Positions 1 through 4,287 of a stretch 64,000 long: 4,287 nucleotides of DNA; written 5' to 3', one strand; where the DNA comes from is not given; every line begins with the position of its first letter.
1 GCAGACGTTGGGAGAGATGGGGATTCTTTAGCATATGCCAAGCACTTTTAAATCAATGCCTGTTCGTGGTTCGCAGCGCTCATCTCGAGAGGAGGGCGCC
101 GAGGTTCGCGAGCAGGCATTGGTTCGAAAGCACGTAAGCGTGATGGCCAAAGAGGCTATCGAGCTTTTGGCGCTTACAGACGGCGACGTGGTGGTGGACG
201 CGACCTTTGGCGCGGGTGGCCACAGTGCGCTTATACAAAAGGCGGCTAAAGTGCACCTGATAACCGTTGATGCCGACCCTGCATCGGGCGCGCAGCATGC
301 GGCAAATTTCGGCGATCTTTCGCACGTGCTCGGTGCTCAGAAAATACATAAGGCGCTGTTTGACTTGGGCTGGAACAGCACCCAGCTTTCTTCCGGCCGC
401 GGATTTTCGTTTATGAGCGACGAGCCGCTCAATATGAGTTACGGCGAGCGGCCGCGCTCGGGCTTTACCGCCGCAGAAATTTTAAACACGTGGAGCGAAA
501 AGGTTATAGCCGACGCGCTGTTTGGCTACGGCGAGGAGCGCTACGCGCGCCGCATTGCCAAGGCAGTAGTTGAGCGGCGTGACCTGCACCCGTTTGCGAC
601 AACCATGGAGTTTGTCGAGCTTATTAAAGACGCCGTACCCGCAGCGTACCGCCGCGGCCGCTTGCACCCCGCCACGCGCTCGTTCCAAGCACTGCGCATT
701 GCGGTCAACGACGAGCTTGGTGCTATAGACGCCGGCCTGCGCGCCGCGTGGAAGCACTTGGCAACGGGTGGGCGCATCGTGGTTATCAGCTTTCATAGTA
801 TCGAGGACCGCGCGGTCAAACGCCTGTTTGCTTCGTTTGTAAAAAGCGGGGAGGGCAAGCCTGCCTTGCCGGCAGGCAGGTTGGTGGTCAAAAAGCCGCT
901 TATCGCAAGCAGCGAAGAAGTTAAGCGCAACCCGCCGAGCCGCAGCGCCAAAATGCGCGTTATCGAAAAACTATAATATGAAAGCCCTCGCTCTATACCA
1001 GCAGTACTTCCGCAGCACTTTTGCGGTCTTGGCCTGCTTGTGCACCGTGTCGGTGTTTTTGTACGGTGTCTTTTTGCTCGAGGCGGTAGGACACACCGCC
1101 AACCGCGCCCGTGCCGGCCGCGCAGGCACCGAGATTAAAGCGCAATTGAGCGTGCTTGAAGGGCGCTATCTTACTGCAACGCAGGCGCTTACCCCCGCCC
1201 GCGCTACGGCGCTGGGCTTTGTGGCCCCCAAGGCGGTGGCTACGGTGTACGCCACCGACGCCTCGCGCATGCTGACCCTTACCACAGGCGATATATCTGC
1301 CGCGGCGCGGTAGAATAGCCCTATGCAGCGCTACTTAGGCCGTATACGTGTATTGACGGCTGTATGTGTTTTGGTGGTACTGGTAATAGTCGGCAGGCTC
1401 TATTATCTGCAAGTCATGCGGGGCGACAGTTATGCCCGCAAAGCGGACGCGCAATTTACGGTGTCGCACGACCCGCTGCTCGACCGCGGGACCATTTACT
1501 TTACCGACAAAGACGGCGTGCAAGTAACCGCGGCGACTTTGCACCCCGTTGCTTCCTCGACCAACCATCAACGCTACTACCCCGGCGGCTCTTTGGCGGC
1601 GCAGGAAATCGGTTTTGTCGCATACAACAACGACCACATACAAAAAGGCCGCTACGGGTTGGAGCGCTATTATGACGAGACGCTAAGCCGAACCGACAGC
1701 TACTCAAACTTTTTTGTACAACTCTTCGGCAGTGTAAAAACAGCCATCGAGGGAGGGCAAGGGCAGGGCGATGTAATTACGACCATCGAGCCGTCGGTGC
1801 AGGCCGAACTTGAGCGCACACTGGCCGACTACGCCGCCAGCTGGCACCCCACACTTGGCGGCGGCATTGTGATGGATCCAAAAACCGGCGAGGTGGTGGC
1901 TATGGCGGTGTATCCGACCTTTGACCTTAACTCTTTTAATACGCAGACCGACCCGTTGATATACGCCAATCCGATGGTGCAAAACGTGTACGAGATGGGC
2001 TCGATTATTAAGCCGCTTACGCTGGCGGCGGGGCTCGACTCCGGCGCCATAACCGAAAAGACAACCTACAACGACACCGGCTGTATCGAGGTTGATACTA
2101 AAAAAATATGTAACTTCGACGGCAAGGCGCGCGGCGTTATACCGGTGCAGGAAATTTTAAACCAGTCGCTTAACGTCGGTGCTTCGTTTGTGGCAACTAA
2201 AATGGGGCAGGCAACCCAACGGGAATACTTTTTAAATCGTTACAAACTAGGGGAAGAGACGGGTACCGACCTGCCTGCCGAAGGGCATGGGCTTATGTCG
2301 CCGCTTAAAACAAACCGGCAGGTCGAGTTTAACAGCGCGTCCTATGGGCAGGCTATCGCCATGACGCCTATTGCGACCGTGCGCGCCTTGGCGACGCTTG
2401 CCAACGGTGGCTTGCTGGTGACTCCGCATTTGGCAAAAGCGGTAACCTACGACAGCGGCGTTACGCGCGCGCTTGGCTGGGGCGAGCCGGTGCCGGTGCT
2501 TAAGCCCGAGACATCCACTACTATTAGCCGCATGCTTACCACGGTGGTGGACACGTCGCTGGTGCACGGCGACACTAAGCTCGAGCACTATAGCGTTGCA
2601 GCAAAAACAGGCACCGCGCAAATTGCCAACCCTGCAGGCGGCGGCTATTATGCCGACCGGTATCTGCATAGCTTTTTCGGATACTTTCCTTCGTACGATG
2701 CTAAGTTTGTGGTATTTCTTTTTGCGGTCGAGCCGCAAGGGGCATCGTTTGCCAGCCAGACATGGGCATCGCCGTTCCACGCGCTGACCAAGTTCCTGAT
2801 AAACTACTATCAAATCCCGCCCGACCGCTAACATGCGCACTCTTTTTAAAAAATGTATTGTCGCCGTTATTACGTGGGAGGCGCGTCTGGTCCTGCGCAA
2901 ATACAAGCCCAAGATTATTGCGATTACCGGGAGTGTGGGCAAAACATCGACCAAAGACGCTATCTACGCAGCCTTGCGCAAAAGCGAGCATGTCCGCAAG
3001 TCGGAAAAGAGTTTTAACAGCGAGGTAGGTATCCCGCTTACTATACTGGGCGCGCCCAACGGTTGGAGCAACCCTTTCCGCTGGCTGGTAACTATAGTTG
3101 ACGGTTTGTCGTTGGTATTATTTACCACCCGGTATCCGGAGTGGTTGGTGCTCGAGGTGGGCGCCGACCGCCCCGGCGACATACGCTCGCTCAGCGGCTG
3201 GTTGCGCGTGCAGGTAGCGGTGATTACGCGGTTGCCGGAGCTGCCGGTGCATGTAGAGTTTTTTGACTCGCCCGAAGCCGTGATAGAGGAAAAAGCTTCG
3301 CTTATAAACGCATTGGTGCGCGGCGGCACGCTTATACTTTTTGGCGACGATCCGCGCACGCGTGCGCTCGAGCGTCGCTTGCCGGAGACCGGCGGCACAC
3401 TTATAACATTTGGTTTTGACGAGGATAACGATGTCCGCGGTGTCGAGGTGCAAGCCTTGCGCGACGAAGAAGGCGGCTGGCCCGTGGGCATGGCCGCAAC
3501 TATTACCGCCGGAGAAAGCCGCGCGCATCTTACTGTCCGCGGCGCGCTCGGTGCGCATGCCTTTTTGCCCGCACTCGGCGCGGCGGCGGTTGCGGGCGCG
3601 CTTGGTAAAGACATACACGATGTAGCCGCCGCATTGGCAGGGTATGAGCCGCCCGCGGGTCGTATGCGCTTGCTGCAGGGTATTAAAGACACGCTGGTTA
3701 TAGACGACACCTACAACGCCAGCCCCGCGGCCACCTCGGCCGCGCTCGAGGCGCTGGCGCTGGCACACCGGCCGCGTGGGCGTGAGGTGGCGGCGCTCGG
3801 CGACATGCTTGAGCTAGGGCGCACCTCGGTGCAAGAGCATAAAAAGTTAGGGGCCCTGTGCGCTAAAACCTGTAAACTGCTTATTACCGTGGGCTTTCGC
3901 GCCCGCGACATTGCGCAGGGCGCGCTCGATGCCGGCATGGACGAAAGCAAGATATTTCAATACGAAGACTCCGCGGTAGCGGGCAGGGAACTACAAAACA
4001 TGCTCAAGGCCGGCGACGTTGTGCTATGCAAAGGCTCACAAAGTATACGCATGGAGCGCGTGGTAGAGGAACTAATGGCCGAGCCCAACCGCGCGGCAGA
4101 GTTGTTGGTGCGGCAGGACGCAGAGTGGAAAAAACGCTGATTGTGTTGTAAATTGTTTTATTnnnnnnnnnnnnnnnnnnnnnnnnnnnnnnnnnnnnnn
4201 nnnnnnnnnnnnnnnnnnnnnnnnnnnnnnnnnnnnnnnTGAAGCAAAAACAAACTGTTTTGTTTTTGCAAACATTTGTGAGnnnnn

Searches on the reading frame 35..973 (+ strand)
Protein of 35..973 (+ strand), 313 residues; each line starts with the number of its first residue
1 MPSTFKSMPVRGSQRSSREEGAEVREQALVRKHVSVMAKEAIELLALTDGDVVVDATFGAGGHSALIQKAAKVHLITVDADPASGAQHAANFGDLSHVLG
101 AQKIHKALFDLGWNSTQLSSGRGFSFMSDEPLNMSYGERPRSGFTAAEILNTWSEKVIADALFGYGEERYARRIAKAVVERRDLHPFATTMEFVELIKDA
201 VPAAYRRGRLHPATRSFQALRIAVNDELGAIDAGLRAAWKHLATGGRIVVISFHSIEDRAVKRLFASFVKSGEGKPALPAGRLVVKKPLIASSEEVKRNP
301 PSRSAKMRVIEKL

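Call 53: search_protein_families(library=pfam, proteins=[window:35-973:+], max_evalue=0.001)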
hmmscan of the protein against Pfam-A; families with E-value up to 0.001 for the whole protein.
window:35-973:+ (313 aa): 1 family
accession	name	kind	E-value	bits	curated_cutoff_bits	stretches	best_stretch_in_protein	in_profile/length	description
PF01795.25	Methyltransf_5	-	5.9e-80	269.5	27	1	32-312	3-308/309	MraW methylase family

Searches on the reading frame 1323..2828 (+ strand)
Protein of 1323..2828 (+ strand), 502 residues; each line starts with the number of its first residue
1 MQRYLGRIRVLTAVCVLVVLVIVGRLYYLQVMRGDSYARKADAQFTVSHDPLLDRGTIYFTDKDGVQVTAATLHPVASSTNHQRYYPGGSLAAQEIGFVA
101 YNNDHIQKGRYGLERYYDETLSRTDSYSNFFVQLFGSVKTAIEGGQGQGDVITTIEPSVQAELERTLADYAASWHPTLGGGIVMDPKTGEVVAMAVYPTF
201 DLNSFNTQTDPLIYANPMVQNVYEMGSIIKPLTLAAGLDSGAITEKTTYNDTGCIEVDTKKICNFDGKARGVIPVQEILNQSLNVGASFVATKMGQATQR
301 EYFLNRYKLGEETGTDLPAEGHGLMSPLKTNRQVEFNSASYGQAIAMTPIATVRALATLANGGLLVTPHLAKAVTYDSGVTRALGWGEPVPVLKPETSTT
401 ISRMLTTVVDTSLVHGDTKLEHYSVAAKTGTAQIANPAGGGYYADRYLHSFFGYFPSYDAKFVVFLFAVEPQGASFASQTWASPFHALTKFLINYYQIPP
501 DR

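Call 53: search_protein_families(library=pfam, proteins=[window:1323-2828:+], max_evalue=0.001)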
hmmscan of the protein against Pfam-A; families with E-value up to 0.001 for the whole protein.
window:1323-2828:+ (502 aa): 2 families
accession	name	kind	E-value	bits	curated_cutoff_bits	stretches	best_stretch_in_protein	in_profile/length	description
PF00905.27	Transpeptidase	-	1.3e-58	199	22.1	1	180-475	2-283/299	Penicillin binding protein transpeptidase domain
PF21922.1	PBP_dimer_2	-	0.00032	21.3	27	1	55-128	1-64/83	Penicillin binding protein A dimerisation domain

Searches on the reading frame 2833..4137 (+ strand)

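Call 53: search_protein_families(library=pfam, proteins=[window:2833-4137:+], max_evalue=0.001)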
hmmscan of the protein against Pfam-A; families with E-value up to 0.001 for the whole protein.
window:2833-4137:+ (435 aa): 2 families
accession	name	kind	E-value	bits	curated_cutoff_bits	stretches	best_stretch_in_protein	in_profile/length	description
PF08245.18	Mur_ligase_M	-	6.4e-23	82.2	24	2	101-214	56-167/200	Mur ligase middle domain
PF02875.26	Mur_ligase_C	-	3.8e-19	70.2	28.4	1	276-402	1-126/127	Mur ligase, glutamate ligase domain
